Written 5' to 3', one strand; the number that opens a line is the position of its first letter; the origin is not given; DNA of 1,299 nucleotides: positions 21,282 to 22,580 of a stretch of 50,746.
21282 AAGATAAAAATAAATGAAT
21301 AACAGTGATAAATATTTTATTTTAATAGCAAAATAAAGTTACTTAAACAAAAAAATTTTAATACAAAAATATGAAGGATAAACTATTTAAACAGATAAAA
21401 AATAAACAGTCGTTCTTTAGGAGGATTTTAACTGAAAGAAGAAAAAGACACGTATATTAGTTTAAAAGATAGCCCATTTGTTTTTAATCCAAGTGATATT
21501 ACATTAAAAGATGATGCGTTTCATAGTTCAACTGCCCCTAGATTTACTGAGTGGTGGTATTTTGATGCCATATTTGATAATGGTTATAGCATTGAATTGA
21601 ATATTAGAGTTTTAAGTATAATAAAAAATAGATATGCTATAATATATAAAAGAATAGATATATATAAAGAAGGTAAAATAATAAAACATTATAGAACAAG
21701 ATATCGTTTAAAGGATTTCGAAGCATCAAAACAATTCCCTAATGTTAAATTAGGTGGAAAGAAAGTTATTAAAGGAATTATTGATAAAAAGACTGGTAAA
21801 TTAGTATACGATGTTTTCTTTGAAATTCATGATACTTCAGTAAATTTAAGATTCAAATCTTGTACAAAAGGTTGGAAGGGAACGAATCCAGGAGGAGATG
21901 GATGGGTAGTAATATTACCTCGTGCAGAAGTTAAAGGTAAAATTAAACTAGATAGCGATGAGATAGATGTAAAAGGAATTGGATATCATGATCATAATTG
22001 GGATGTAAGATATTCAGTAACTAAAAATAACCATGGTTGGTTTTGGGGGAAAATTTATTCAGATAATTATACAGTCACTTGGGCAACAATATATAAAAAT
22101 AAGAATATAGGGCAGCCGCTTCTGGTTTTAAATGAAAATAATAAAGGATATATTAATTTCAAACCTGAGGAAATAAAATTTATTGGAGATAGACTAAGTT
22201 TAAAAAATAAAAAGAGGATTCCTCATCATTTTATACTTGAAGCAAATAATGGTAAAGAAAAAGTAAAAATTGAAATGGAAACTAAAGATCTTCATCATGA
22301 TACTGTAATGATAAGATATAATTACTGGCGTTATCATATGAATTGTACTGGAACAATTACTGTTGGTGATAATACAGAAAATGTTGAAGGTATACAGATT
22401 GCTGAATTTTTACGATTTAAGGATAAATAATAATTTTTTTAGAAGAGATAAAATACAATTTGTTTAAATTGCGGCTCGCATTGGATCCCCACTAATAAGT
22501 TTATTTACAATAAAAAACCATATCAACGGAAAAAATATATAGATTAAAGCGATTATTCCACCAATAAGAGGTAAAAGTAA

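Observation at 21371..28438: Isoprenoid-tailoring island: three UbiA prenyltransferases, a GGR paralog, a CrtI-like flavoenzyme and a CrtC-like hydratase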

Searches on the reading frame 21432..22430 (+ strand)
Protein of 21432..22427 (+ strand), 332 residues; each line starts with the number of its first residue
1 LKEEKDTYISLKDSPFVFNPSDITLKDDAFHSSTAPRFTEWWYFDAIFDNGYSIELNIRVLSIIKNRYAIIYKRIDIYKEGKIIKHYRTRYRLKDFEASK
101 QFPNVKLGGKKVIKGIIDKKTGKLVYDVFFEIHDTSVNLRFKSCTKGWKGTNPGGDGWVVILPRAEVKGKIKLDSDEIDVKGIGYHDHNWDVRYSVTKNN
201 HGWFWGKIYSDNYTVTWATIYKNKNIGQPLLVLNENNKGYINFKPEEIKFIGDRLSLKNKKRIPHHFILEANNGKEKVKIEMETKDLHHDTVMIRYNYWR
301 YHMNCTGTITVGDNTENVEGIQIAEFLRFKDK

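Call 3: search_protein_families(library=pfam, proteins=[window:21597-22430:+], max_evalue=0.01)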
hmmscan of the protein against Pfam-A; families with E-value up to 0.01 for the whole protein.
window:21597-22430:+ (277 aa): 0 families

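Call 4: search_protein_families(library=ncbifam, proteins=[window:21597-22430:+], max_evalue=0.01)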
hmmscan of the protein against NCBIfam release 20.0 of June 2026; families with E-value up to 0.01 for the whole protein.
window:21597-22430:+ (277 aa): 1 family
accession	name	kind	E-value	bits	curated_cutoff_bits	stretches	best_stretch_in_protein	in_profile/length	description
TIGR02656.1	cyanin_plasto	equivalog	0.0064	16.9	87.85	0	182-232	8-62/99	plastocyanin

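Call 16: search_protein_families(library=pfam, proteins=[window:21432-22427:+], max_evalue=0.001)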
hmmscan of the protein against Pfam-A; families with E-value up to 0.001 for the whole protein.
window:21432-22427:+ (332 aa): 0 families

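Call 17: search_solved_structures(query=window:21432-22427:+, max_evalue=10, show_alignments=2)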
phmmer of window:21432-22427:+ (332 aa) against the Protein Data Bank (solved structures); distinct sequences matched with E-value up to 10: 2.
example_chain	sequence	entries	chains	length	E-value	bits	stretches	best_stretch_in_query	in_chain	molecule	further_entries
7tj4_B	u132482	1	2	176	0.27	13.3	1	5-67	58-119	LytH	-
2ich_A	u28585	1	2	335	0.85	11.7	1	157-219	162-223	Putative AttH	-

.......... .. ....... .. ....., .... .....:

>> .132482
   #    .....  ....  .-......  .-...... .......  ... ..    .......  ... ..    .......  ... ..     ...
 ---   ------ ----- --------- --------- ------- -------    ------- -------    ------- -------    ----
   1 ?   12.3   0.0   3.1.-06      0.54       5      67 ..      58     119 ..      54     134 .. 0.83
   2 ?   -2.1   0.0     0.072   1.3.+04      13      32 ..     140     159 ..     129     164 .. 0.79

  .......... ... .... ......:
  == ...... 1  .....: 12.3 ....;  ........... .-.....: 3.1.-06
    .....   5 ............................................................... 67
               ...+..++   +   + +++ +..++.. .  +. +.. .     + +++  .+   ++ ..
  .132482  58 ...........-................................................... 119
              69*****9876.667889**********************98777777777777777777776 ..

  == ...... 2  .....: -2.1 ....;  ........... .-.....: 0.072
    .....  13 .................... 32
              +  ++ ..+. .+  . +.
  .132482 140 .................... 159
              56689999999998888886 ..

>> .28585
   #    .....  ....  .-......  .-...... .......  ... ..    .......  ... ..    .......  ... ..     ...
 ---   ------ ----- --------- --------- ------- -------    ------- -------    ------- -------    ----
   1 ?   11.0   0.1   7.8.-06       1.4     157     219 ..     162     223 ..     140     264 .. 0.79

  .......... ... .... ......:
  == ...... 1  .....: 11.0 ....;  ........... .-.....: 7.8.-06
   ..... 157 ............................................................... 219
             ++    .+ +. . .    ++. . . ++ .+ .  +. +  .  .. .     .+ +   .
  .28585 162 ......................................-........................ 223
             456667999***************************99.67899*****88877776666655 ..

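Call 18: find_homologous_proteins(query=window:21432-22427:+, max_evalue=0.001)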
Query window:21432-22427:+ (332 aa): 818 proteins with E <= 0.001 among 1923 candidates; the best 120 are listed.
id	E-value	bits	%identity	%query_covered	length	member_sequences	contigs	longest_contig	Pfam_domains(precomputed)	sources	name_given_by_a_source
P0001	3.5e-209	712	94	98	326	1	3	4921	-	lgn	-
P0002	9.4e-186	635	79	100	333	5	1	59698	-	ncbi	-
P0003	2.8e-184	630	99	83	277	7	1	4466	-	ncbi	-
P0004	7.4e-181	619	78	99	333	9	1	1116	-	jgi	jgi:predicted secreted hydrolase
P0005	2.3e-179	614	79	98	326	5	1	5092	-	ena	-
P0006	7.4e-178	609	75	100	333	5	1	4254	-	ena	-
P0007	6.8e-176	602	76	98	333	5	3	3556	-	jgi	-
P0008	2.1e-172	591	92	83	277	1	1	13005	-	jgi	jgi:hypothetical protein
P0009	2.4e-172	591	92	83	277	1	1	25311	-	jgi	jgi:hypothetical protein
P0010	3.3e-172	590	93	83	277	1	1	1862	-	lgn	-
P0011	2.9e-169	581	74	100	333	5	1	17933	-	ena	-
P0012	1.3e-166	572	72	99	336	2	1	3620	-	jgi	-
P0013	4.6e-166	570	73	98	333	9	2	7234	-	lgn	-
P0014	3.7e-165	567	73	98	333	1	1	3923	-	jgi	jgi:predicted secreted hydrolase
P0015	1.4e-164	565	73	98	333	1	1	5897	-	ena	-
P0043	3.1e-118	413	55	95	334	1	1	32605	PF07143.18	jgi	jgi:predicted secreted hydrolase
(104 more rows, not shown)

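Call 20: find_encoding_contigs(protein=P0002, flank=10000, max_places=3)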
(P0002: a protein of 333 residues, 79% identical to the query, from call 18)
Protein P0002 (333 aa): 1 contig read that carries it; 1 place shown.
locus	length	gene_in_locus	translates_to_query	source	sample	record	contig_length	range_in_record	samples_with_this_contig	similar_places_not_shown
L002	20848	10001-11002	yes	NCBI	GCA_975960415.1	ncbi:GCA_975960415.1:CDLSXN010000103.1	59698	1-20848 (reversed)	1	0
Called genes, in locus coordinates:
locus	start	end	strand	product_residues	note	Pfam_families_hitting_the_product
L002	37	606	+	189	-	-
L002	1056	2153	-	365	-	PF00924:MS_channel_2nd, PF21082:MS_channel_3rd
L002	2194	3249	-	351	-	PF00155:Aminotran_1_2, PF00266:Aminotran_5 (weak)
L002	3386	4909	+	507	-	PF00221:Lyase_aromatic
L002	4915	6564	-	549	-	PF17391:Urocanase_N, PF01175:Urocanase, PF17392:Urocanase_C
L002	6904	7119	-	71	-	PF01423:LSM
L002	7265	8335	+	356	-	-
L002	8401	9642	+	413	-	PF01966:HD, PF19276:HD_assoc_2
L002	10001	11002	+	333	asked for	-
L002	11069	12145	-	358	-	PF01040:UbiA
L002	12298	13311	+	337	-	PF01040:UbiA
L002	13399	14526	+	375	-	PF01134:GIDA (weak), PF01266:DAO (faint), PF01494:FAD_binding_3 (weak), PF07992:Pyr_redox_2 (faint), PF12831:FAD_oxidored, PF22578:GGR_cat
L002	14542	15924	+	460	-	PF01266:DAO (weak), PF01593:Amino_oxidase, PF13450:NAD_binding_8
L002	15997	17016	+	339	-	PF01040:UbiA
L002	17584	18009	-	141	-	PF13673:Acetyltransf_10, PF00583:Acetyltransf_1, PF13508:Acetyltransf_7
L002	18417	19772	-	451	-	PF05048:NosD, PF13229:Beta_helix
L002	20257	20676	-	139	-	PF18477:PIN_9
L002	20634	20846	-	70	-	?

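Call 23: search_solved_structures(query=A1, max_evalue=10, show_alignments=2)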
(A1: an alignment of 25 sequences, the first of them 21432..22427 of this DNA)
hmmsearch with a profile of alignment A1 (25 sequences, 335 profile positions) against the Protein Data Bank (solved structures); distinct sequences matched with E-value up to 10: 2.
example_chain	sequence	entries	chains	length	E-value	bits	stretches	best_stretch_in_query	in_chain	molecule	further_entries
7a0q_A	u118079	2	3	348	0.0026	20.1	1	102-223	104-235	CrtC domain-containing protein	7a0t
2ich_A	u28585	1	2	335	0.23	13.7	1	169-214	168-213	Putative AttH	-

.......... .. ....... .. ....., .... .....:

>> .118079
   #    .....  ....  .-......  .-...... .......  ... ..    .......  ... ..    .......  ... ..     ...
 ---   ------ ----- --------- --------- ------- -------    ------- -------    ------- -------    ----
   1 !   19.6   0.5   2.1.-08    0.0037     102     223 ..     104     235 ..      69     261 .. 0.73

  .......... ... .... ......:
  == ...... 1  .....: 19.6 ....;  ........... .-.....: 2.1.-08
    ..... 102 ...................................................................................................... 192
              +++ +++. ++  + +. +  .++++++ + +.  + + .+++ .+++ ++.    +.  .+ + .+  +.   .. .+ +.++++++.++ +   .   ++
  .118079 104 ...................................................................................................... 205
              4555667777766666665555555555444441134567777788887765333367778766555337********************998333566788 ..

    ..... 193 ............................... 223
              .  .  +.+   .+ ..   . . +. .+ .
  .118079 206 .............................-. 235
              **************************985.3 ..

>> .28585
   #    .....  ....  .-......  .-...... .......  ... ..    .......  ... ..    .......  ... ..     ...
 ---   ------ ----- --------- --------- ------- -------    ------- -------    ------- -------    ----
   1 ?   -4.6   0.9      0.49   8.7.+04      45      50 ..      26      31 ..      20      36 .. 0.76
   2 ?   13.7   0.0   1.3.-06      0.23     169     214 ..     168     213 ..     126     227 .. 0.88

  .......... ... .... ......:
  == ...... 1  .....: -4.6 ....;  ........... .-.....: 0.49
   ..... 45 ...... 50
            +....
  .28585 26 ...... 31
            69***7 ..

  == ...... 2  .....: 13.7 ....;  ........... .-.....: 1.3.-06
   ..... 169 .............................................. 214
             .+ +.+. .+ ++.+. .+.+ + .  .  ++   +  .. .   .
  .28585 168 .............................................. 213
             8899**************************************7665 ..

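Call 24: find_related_loci(query=A1, collection=genome_contigs, flank=10000)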
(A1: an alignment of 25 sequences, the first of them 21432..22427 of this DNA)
Query A1 (332 aa) in genome_contigs; peptide patterns used: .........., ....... (x = any residue, [..] = any of these).
600 stretches matched a pattern (row limit reached: there are more); 548 encode a relative of the query (tblastn E <= 1e-3); the best 80 are kept; 80 distinct loci.
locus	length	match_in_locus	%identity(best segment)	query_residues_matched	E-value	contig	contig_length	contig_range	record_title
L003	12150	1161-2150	79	3-332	0e+0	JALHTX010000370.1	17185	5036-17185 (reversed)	MAG: Thermoplasmatota archaeon isolate PFL35 seq_4391915, whole genome shotgun sequence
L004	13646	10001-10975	58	6-330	4e-132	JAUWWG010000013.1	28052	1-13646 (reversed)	MAG: Thermoplasmatota archaeon isolate CSMAG_2652 CSMAG_2652_k127_3353106_length_28052_cov_14.0000, whole genome shotgun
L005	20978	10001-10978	54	4-330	4e-125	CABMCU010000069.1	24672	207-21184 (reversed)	uncultured archaeon isolate LFW-68_2 genome assembly, contig: LFW682_32, whole genome shotgun sequence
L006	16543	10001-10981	54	2-329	1e-117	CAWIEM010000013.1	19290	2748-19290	MAG: uncultured Thermoplasmata archaeon isolate MFD00709.bin.2.100 genome assembly, contig: contig_183661, whole genome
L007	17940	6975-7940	53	12-330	7e-116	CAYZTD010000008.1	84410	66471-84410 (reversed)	MAG TPA_asm: uncultured Thermoplasmatales archaeon isolate SRP332253_co2_155 genome assembly, contig: NODE_202_length_84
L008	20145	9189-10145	51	10-329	2e-106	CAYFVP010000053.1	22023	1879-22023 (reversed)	MAG TPA_asm: uncultured Thermoplasmatales archaeon isolate ERP108616_co1_160 genome assembly, contig: k119_1696247, whol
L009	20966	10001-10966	48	8-330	3e-100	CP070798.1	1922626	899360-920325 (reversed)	MAG: Thermoplasmatales archaeon isolate bin14 chromosome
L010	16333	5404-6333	48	18-330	6e-98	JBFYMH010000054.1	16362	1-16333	MAG: Thermoplasmatales archaeon isolate PPR_0057 PPR_0057.fa_k121_854906, whole genome shotgun sequence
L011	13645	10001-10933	46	16-329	1e-94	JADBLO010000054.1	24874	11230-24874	MAG: Thermoplasmata archaeon isolate Bin3_14.8m NODE_107_length_24874_cov_15.912889, whole genome shotgun sequence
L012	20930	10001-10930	46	17-330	3e-93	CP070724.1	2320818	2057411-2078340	MAG: Thermoplasmatales archaeon isolate bin45 chromosome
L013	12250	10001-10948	45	16-330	5e-91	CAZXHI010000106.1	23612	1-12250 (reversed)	MAG TPA_asm: uncultured Thermoplasmatales archaeon isolate SRP185410_co1_277 genome assembly, contig: k141_1380486, whol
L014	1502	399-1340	41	13-329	1e-89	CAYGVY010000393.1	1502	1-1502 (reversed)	MAG TPA_asm: uncultured Thermoplasmatales archaeon isolate ERP119294_co4_107 genome assembly, contig: NODE_188961_length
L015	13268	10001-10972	43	7-329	4e-84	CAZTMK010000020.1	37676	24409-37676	MAG TPA_asm: uncultured Thermoplasmatales archaeon isolate SRP323688_co1_285 genome assembly, contig: NODE_2000_length_3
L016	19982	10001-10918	42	22-330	8e-81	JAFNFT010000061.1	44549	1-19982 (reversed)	MAG: Methanobacteriota archaeon isolate bin_19 PROKKA_contig000061, whole genome shotgun sequence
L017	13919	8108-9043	42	16-329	1e-80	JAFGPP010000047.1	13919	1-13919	MAG: Thermoplasmatota archaeon isolate Zod_Metabat.7 k87_2335337, whole genome shotgun sequence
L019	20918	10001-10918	41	22-330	1e-78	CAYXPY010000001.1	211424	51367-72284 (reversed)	MAG TPA_asm: uncultured Thermoplasmatales archaeon isolate binchicken_co190_433 genome assembly, contig: NODE_83_length_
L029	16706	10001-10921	36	18-329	1e-62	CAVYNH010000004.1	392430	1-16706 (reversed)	MAG: Euryarchaeota archaeon isolate MFD04408.bin.1.91 genome assembly, contig: contig_43143, whole genome shotgun sequen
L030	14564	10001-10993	38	1-329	1e-62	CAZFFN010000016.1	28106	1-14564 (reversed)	MAG TPA_asm: uncultured Thermoplasmatales archaeon isolate SRP067234_co1_26 genome assembly, contig: k99_972027, whole g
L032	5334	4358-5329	38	18-330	2e-61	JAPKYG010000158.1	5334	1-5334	MAG: Methanobacteriota archaeon isolate LacPavin_0920_SED3_MAG_41_62 LacPavin_0920_SED3_scaffold_2009046, whole genome s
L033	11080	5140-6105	35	7-330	4e-60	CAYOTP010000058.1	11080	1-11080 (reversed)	MAG TPA_asm: uncultured Thermoplasmatales archaeon isolate SRP332253_co1_29 genome assembly, contig: NODE_9938_length_11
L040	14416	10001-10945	36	23-329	7e-51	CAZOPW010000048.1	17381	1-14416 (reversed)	MAG TPA_asm: uncultured Thermoplasmatales archaeon isolate SRP332253_co1_247 genome assembly, contig: NODE_5342_length_1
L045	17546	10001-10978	33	18-331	1e-48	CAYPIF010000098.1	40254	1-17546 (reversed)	MAG TPA_asm: uncultured Thermoplasmatales archaeon isolate SRP067234_co1_304 genome assembly, contig: k99_285512, whole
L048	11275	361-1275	32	18-329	5e-35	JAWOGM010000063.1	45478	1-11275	MAG: Thermoplasmatota archaeon isolate BLK6-3.bin.281 k191_2051644, whole genome shotgun sequence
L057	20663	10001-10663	38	23-236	2e-32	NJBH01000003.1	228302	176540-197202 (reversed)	MAG: Promethearchaeota archaeon Loki_b32 23, whole genome shotgun sequence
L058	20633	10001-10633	38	26-233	8e-32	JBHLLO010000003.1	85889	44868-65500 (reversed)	MAG: Candidatus Hermodarchaeota archaeon isolate DZ1M.51 DZ1M.51@683, whole genome shotgun sequence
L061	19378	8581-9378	34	23-283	7e-30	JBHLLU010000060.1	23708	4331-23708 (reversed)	MAG: Promethearchaeota archaeon isolate DZ1S.191 DZ1S.191@4159, whole genome shotgun sequence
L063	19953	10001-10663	35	23-236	7e-30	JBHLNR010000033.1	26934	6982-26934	MAG: Promethearchaeota archaeon isolate DZ2S.368 DZ2S.368@5141, whole genome shotgun sequence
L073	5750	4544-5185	36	23-233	3e-28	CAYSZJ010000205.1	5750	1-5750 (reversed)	MAG TPA_asm: uncultured archaeon isolate SRP239594_co1_24 genome assembly, contig: NODE_9875_length_5750_cov_39.267603,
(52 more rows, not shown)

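Call 33: predict_structure(alignment_id=A1)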
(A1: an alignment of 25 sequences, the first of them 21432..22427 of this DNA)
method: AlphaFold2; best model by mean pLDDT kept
length: 332 residues; sequences in the alignment: 25
mean_pLDDT: 91.2   pTM: 0.90
mean pLDDT of the five models: 91.2, 89.8, 89.6, 89.4, 89.3
residues with pLDDT >= 90: 249; 70-90: 67; 50-70: 13; < 50: 3
segments of 3 or more residues with pLDDT < 50: 1-3
pLDDT, mean of each block of 10 residues (from residue 1): 67 91 95 83 96 95 70 94 93 93 97 97 97 97 96 87 98 96 96 76 93 96 84 96 97 91 94 97 93 82 96 96 87 56
secondary structure, 60 per line:
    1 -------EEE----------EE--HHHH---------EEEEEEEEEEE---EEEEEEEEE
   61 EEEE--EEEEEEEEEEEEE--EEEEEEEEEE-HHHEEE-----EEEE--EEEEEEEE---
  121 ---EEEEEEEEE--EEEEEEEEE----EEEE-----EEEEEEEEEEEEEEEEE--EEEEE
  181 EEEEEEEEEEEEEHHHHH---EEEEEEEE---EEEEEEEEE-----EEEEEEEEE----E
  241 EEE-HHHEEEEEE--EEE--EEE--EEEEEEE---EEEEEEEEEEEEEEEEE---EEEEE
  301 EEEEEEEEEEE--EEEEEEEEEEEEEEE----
elements in order: E8-10 H25-28 E38-48 E52-64 E67-79 E82-91 E96-98 E104-107 E110-117 E124-132 E135-143 E148-151 E157-173 E176-193 H194-198 E202-209 E213-221 E227-235 E240-243 E248-253 E256-258 E261-263 E266-272 E276-292 E296-311 E314-328

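Call 38: fold_search(model_id=the predicted structure, library=pdb)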
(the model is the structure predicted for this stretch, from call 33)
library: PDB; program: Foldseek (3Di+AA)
matches with E <= 10: 1152; with E <= 0.001: 26
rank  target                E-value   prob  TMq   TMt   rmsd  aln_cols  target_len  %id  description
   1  2ich_B                9.6e-12  1.00  0.65  0.66   5.6       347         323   14  CRYSTAL STRUCTURE OF A PUTATIVE ATTH (NE1406) FROM NITROSOMONAS EUROPAEA AT 2.00 A RESOLUTION (released 2006-10-03)
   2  2ich_A                1.8e-11  1.00  0.65  0.67   5.1       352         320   14  CRYSTAL STRUCTURE OF A PUTATIVE ATTH (NE1406) FROM NITROSOMONAS EUROPAEA AT 2.00 A RESOLUTION (released 2006-10-03)
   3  7e22                  4.6e-10  1.00  0.56  0.52  12.2       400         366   10  Crystal structure of two pericyclases catalyzing [4+2] cycloaddition (released 2022-02-09)
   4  7dmn                  4.6e-10  1.00  0.55  0.51  11.7       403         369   12  Crystal structure of two pericyclases catalyzing [4+2] cycloaddition (released 2021-10-06)
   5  6kbc                  7.3e-10  1.00  0.53  0.47  12.5       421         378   10  Crystal structure of CghA with Sch210972 (released 2020-06-24)
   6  6kaw                  1.8e-09  1.00  0.53  0.47  12.5       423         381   10  Crystal structure of CghA (released 2020-06-24)
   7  7e5t_B                2.3e-09  1.00  0.52  0.47  12.1       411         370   12  Crystal structure of Fsa2 (released 2021-06-30)
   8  7e5t_C                3.2e-09  1.00  0.57  0.51  11.0       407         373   12  Crystal structure of Fsa2 (released 2021-06-30)
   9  7e5t_E                4.0e-09  1.00  0.55  0.50  11.0       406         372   12  Crystal structure of Fsa2 (released 2021-06-30)
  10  7e5t_D                5.1e-09  1.00  0.54  0.49   9.7       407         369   13  Crystal structure of Fsa2 (released 2021-06-30)
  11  7e5t_A                5.3e-09  1.00  0.54  0.49  11.6       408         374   11  Crystal structure of Fsa2 (released 2021-06-30)
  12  7dmo_F                6.1e-09  1.00  0.50  0.45  14.0       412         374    9  Crystal structures of two pericyclases catalyzing [4+2] cycloadditions (released 2021-10-06)
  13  9fzn_A                9.8e-09  1.00  0.57  0.53   5.8       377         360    9  25-phosphosteroid lyase (25-PSL) (released 2026-01-14)
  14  7e5u_C                1.0e-08  1.00  0.50  0.45  13.8       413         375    9  Crystal structure of Phm7 (released 2021-06-30)
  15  7a0t_B                1.2e-08  1.00  0.58  0.59   6.5       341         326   11  Crystal structure of kievitone hydratase from Nectria haematococca (P21 SG) (released 2021-08-18)
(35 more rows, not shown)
